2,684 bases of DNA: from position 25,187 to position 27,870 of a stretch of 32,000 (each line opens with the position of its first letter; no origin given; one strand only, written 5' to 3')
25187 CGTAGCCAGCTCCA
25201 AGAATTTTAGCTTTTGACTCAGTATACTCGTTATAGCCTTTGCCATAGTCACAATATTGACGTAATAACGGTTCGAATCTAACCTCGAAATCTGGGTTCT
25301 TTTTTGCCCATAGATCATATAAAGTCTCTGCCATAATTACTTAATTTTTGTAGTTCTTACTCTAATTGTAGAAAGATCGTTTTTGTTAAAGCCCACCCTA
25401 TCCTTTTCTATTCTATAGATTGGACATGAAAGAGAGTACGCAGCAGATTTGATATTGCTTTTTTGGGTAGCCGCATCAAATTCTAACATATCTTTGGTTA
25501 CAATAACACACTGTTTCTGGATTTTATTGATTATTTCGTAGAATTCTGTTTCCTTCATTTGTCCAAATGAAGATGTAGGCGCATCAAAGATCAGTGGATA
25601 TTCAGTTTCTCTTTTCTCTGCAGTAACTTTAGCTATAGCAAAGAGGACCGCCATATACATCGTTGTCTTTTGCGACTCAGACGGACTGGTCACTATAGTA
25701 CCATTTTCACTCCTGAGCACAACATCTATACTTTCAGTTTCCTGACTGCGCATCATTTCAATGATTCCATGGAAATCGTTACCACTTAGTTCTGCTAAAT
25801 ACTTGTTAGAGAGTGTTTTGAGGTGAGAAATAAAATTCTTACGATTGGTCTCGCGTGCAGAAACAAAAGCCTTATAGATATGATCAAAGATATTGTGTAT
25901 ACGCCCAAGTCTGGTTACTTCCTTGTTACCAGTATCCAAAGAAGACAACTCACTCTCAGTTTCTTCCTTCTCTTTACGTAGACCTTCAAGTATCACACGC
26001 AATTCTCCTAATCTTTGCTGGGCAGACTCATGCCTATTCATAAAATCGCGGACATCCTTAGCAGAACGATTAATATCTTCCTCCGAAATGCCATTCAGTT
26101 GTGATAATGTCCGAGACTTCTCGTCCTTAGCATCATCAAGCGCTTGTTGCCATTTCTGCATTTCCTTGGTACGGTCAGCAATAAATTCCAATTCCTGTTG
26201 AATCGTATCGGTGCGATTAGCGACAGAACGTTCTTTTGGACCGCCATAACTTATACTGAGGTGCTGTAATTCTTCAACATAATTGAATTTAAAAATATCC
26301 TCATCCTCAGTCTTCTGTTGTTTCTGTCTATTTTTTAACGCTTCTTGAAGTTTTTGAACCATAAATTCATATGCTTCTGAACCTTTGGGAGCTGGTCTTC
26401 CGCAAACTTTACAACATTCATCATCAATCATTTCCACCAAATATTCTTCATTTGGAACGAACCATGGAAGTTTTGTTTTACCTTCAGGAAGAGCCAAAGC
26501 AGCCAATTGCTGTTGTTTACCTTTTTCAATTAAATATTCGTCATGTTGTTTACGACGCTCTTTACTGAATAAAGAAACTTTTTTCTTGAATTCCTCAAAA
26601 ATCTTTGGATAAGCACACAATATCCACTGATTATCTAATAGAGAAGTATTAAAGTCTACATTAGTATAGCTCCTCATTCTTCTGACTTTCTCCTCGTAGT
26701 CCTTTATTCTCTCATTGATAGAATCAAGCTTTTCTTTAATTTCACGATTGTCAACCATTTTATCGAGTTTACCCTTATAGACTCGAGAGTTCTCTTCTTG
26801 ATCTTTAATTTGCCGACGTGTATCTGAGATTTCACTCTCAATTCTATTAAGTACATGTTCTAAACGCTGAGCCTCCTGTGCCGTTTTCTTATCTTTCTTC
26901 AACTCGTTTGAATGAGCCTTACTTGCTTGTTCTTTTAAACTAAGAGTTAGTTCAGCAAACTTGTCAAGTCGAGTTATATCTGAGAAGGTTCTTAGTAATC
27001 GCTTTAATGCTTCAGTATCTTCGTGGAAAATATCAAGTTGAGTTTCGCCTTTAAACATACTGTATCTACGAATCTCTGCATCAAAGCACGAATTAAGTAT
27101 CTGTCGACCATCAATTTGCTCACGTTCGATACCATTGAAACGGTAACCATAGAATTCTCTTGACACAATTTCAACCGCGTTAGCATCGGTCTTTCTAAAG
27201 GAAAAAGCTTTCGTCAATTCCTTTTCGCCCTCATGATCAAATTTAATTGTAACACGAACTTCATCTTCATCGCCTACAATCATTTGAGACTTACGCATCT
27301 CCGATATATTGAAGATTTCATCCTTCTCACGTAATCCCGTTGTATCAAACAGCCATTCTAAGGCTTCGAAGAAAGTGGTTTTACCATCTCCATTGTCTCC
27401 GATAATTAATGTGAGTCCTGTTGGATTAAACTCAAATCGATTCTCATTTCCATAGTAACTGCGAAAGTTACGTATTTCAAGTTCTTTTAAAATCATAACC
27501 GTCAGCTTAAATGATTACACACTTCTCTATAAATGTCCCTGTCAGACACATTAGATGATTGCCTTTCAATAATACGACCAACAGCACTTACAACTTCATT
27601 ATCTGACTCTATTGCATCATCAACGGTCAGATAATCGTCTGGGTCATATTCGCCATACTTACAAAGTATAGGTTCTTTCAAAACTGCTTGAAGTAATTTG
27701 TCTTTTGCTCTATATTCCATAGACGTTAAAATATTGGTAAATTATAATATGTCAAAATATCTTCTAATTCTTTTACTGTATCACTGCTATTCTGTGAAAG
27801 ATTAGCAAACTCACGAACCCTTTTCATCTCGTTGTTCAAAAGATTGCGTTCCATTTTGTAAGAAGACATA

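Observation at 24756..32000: Dnd/Ssp-like defence operon of non-canonical composition: PP-loop enzyme, PLD-nuclease/SF2-helicase, DndD/SMC-like ATPase and unassigned small proteins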

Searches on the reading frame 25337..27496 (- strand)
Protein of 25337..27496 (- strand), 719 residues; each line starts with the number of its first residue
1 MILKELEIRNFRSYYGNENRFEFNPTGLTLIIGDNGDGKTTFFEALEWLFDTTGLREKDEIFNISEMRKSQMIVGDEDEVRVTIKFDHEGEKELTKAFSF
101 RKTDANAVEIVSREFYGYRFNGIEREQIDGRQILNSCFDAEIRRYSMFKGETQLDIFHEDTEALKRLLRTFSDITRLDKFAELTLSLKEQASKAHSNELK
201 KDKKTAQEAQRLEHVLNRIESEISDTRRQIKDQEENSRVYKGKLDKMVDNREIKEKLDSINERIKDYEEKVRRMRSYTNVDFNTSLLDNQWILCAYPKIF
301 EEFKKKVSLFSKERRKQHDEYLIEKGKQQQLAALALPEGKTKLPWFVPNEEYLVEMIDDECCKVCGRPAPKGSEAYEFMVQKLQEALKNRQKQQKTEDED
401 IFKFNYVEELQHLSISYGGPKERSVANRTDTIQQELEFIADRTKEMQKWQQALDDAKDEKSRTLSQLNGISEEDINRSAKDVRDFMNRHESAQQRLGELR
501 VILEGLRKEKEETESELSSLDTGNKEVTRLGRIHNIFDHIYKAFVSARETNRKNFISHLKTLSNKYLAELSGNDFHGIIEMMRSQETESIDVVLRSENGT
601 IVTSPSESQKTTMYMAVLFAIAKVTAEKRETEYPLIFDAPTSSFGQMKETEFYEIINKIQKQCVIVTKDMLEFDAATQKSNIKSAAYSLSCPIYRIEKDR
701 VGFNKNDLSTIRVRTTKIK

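Call 3: search_protein_families(library=padloc, proteins=[window:25337-27496:-], max_evalue=0.01)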
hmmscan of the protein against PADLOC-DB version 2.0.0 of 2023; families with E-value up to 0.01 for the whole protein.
window:25337-27496:- (719 aa): 35 families (the best 25 are shown)
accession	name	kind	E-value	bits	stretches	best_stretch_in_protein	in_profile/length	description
PDLC03859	LmuB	-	1.3e-26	92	1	1-676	3-591/611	-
PDLC02730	PbeC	-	4.4e-23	79.9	2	1-324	1-337/651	PbeC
PDLC02722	PbeC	-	7.4e-21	72.4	1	1-629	1-563/643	PbeC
PDLC02739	PbeC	-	5.2e-20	69.7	2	1-276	1-276/644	PbeC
PDLC02714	PbeC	-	5.8e-19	66.3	2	1-277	1-286/651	PbeC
PDLC02741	PbeC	-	8.4e-19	65.5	1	1-278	1-290/644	PbeC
PDLC02750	PbeC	-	8.6e-17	58.9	1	1-664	1-605/629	PbeC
PDLC02747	PbeC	-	1.4e-12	45.3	2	3-278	3-286/632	PbeC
PDLC02753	PbeC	-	4.9e-12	43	1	1-309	1-320/648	PbeC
PDLC02979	AriA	-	6.1e-12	44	1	1-318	1-282/373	-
PDLC04135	mad3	-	6.8e-11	40.3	1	3-278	2-214/374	mads_3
PDLC03865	LmuB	-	7.4e-11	39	1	1-50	1-55/1007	-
PDLC03868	LmuB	-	2.7e-10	37.2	1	3-49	6-51/1035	-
PDLC00304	PtuA1|PtuA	-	8.9e-10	36.3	1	3-239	12-243/444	AAA ATPase domain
PDLC00278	PtuA1|PtuA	-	1.5e-09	35.6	1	1-53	1-50/436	AAA ATPase domain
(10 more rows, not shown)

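Call 4: search_protein_families(library=pfam, proteins=[window:25337-27496:-], max_evalue=0.01)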
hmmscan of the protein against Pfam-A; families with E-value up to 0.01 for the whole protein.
window:25337-27496:- (719 aa): 6 families
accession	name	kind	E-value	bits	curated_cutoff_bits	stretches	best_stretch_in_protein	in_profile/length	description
PF13175.12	AAA_15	-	1.1e-12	48.7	32.1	1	1-320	1-285/374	AAA ATPase domain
PF13476.12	AAA_23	-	5.1e-12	47.3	27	1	5-270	1-199/201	AAA domain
PF13555.12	AAA_29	-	1.6e-06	28.2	27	1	3-51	1-47/61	P-loop containing region of AAA domain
PF02463.25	SMC_N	-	5.5e-06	26.4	40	1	3-668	2-197/220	RecF/RecN/SMC N terminal domain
PF13514.12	AAA_27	-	3.7e-05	23.8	22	1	1-200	1-202/206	AAA domain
PF13304.12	AAA_21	-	0.0011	19.5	27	1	28-243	1-220/304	AAA domain, putative AbiEii toxin, Type IV TA system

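Call 5: search_protein_families(library=ncbifam, proteins=[window:25337-27496:-], max_evalue=0.01)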
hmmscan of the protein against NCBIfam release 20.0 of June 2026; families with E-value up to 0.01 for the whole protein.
window:25337-27496:- (719 aa): 7 families
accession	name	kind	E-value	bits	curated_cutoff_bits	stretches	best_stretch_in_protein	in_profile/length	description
NF045487.1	ASRP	equivalog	2.3e-13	49.7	300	1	18-636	7-559/593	archaea-specific SMC-related protein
TIGR00611.2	recf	equivalog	1.2e-11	44.4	172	1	3-102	1-88/339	DNA replication/repair protein RecF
NF003034.1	PRK03918.1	equivalog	1.8e-09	36.2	700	1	1-276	1-252/878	DNA double-strand break repair ATPase Rad50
NF045780.1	TrlF_fam_ATP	equivalog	1.3e-08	34.1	350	1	7-319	294-588/944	TrlF family AAA-like ATPase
TIGR00972.1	3a0107s01c2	equivalog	0.00066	19.1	343.2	0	6-58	2-60/248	phosphate ABC transporter ATP-binding protein PstB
NF041035.1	Rad50_Halo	equivalog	0.0016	16.9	1000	1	1-92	1-80/883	DNA double-strand break repair ATPase Rad50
NF010680.0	PRK14079.1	equivalog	0.0043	16.1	386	1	1-47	1-44/349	recombination protein F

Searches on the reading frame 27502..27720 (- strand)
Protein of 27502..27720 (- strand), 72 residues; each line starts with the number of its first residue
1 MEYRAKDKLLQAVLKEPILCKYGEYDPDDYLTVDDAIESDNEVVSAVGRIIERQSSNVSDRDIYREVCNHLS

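Call 3: search_protein_families(library=padloc, proteins=[window:27502-27720:-], max_evalue=0.01)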
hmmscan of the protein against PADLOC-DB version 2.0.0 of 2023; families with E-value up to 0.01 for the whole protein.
window:27502-27720:- (72 aa): 0 families

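Call 4: search_protein_families(library=pfam, proteins=[window:27502-27720:-], max_evalue=0.01)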
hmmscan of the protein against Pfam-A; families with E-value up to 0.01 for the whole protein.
window:27502-27720:- (72 aa): 0 families

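Call 5: search_protein_families(library=ncbifam, proteins=[window:27502-27720:-], max_evalue=0.01)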
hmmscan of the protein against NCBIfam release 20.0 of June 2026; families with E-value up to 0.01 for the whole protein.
window:27502-27720:- (72 aa): 0 families

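Call 23: search_protein_families(library=padloc, proteins=[window:27502-27720:-], max_evalue=5)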
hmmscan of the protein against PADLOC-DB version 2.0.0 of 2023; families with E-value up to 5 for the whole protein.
window:27502-27720:- (72 aa): 0 families

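Call 55: search_protein_families(library=phrogs, proteins=[window:27502-27720:-], max_evalue=0.001)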
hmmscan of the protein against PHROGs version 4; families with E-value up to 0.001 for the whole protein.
window:27502-27720:- (72 aa): 0 families
